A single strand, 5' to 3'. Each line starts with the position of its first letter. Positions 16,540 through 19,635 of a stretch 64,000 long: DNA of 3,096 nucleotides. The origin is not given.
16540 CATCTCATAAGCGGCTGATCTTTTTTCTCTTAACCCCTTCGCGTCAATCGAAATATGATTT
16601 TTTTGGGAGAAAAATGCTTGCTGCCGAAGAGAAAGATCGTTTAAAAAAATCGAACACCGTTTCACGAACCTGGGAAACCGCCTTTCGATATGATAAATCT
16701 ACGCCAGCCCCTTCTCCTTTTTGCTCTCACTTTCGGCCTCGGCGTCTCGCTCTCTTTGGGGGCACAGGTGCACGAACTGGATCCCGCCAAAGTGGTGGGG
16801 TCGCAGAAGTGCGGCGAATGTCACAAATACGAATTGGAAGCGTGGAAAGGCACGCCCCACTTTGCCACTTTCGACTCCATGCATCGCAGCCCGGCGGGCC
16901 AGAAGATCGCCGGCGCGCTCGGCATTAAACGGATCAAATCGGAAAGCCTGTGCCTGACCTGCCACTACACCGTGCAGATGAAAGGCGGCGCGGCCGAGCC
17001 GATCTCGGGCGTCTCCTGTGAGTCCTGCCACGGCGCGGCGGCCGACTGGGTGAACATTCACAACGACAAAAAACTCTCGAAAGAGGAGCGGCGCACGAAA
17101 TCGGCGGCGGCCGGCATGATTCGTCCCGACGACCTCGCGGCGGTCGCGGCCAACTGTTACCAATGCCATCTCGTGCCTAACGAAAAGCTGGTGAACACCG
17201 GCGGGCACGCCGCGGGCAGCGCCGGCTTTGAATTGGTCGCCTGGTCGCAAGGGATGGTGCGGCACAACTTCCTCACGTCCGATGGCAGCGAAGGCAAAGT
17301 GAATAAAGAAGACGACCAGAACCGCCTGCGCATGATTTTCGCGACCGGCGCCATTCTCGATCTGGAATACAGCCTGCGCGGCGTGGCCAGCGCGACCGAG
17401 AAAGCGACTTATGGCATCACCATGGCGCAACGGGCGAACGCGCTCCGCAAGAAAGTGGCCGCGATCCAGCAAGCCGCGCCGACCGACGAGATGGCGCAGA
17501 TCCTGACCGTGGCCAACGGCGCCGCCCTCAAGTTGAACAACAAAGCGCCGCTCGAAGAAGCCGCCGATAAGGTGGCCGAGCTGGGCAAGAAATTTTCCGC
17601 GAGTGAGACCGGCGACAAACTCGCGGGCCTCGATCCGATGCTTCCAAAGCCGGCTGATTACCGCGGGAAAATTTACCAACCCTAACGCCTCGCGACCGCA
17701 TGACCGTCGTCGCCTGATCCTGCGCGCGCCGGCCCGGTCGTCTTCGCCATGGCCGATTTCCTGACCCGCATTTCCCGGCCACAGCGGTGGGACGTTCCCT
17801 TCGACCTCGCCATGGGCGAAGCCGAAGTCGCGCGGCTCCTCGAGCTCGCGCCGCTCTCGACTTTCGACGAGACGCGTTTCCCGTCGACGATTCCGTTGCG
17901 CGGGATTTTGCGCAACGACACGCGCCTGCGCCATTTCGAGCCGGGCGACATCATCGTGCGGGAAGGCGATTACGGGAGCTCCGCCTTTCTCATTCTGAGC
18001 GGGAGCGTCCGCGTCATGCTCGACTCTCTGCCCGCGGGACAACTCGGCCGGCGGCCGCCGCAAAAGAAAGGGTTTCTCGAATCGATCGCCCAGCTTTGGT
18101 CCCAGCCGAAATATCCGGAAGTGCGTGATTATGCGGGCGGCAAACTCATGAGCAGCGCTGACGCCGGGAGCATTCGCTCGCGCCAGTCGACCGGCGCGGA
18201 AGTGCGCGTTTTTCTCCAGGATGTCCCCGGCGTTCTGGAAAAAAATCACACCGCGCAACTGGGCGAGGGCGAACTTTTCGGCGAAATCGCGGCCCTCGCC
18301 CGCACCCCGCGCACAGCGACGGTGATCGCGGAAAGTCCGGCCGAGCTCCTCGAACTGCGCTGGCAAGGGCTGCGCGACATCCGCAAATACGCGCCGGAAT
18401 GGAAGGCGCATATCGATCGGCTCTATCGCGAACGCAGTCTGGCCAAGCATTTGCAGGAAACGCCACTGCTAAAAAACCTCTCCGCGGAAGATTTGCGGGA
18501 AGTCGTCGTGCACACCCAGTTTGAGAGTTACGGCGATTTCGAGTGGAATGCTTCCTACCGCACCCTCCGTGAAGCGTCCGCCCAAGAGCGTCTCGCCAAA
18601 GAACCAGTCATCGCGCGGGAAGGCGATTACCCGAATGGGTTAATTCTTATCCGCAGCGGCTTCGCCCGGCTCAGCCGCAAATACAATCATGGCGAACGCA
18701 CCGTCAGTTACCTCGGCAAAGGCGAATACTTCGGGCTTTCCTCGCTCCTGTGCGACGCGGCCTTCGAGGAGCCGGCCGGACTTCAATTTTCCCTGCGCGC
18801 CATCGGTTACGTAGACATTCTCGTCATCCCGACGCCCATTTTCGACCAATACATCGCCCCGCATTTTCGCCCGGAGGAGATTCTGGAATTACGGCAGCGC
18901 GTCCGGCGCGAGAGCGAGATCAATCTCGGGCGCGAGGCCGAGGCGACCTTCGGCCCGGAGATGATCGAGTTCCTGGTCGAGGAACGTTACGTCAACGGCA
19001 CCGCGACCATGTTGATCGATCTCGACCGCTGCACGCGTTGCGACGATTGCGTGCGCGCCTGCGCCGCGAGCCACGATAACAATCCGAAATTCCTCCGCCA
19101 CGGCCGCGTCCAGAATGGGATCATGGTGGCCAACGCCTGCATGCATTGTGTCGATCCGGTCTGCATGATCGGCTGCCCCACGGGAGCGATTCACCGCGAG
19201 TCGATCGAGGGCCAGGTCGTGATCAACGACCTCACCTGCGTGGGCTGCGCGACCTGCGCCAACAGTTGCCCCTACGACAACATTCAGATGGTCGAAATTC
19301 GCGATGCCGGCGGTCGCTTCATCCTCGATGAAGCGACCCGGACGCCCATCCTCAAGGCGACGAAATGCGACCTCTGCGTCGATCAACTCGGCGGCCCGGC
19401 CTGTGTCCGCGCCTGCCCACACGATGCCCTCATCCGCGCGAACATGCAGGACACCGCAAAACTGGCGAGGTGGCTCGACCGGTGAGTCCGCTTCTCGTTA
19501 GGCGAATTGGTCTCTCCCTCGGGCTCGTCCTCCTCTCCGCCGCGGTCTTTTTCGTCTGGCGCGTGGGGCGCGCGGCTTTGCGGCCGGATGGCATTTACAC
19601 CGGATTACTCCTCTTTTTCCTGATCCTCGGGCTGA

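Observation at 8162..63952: Hyper-abundant dispersed word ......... (core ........): candidate DNA-uptake-signal-like genome signature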

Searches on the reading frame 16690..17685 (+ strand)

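Call 9: search_protein_families(library=ncbifam, proteins=[window:16690-17685:+])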
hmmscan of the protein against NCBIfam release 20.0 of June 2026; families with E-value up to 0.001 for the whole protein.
window:16690-17685:+ (331 aa): 4 families
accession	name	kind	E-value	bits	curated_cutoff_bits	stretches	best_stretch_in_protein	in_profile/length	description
NF043010.1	Cyt554_Nsmonas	equivalog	2.4e-10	40.2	400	1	35-161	28-162/238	cytochrome c-550 CycA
NF041198.1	UshA_like_PCGU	equivalog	6.6e-09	34.9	275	1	33-129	403-495/519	UshA-like (seleno)protein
TIGR01905.1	paired_CXXCH_1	subfamily_domain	5.4e-05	23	25.2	0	104-117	3-16/41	doubled CXXCH domain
NF041028.1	decahem_GSU2203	exception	0.0002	20.7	325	0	108-164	68-112/317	GSU2203 family decaheme c-type cytochrome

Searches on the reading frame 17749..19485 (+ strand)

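Call 9: search_protein_families(library=ncbifam, proteins=[window:17749-19485:+])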
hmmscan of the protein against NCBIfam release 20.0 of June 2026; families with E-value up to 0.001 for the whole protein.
window:17749-19485:+ (578 aa): 47 families (the best 25 are shown)
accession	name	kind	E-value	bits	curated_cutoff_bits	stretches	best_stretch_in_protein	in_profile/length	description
NF009408.0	PRK12769.1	equivalog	8.9e-18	63.7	1003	1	423-567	7-148/659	formate-dependent uric acid utilization protein AegA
NF007658.0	PRK10330.1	equivalog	1e-16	60.9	260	1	421-566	5-157/181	electron transport protein HydN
TIGR02951.1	DMSO_dmsB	equivalog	1.4e-16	61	214.1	1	459-563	59-150/161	DMSO/selenate family reductase complex B subunit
NF045797.1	DsrO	equivalog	4.1e-15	55.9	200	1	420-569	45-205/235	sulfate reduction electron transfer complex DsrMKJOP subunit DsrO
NF008134.0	PRK10882.1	equivalog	1.8e-14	53.5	263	1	460-568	109-210/329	hydrogenase 2 operon protein HybA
NF011569.0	PRK14993.1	equivalog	1.7e-13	50.6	416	1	396-570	26-192/244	tetrathionate reductase subunit TtrB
NF045715.1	sulf_resp_HmcB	equivalog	1.2e-12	47.5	420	1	455-574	98-206/307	sulfate respiration complex iron-sulfur protein HmcB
NF045766.1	PhenlGlyoxDHPadI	equivalog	1.8e-12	46.7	700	1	417-562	3-134/443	NADH-dependent phenylglyoxylate dehydrogenase subunit beta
NF038355.1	FDH3_beta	equivalog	1.9e-11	44.3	240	1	421-530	5-119/180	formate dehydrogenase FDH3 subunit beta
TIGR01582.1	FDH-beta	equivalog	3.3e-11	42.8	334.7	1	460-568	89-184/283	formate dehydrogenase subunit beta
NF041715.1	arsenate_red_ArrB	equivalog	4.6e-11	42.7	450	1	420-515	4-107/233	arsenate respiratory reductase iron-sulfur subunit ArrB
NF009451.0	PRK12809.1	equivalog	1.2e-10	40.3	1154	1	425-562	9-135/639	formate-dependent uric acid utilization protein YgfT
TIGR03149.1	cyt_nit_nrfC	equivalog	2.4e-10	40.2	377.6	1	459-570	89-188/225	cytochrome c nitrite reductase Fe-S protein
NF042979.1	EthbenzDh_ebdB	equivalog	1.2e-09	37.5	740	1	459-526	148-215/354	ethylbenzene dehydrogenase subunit beta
TIGR03478.1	DMSO_red_II_bet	subfamily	6.1e-09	35.2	480.7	1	460-516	127-183/321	DMSO reductase family type II enzyme, iron-sulfur subunit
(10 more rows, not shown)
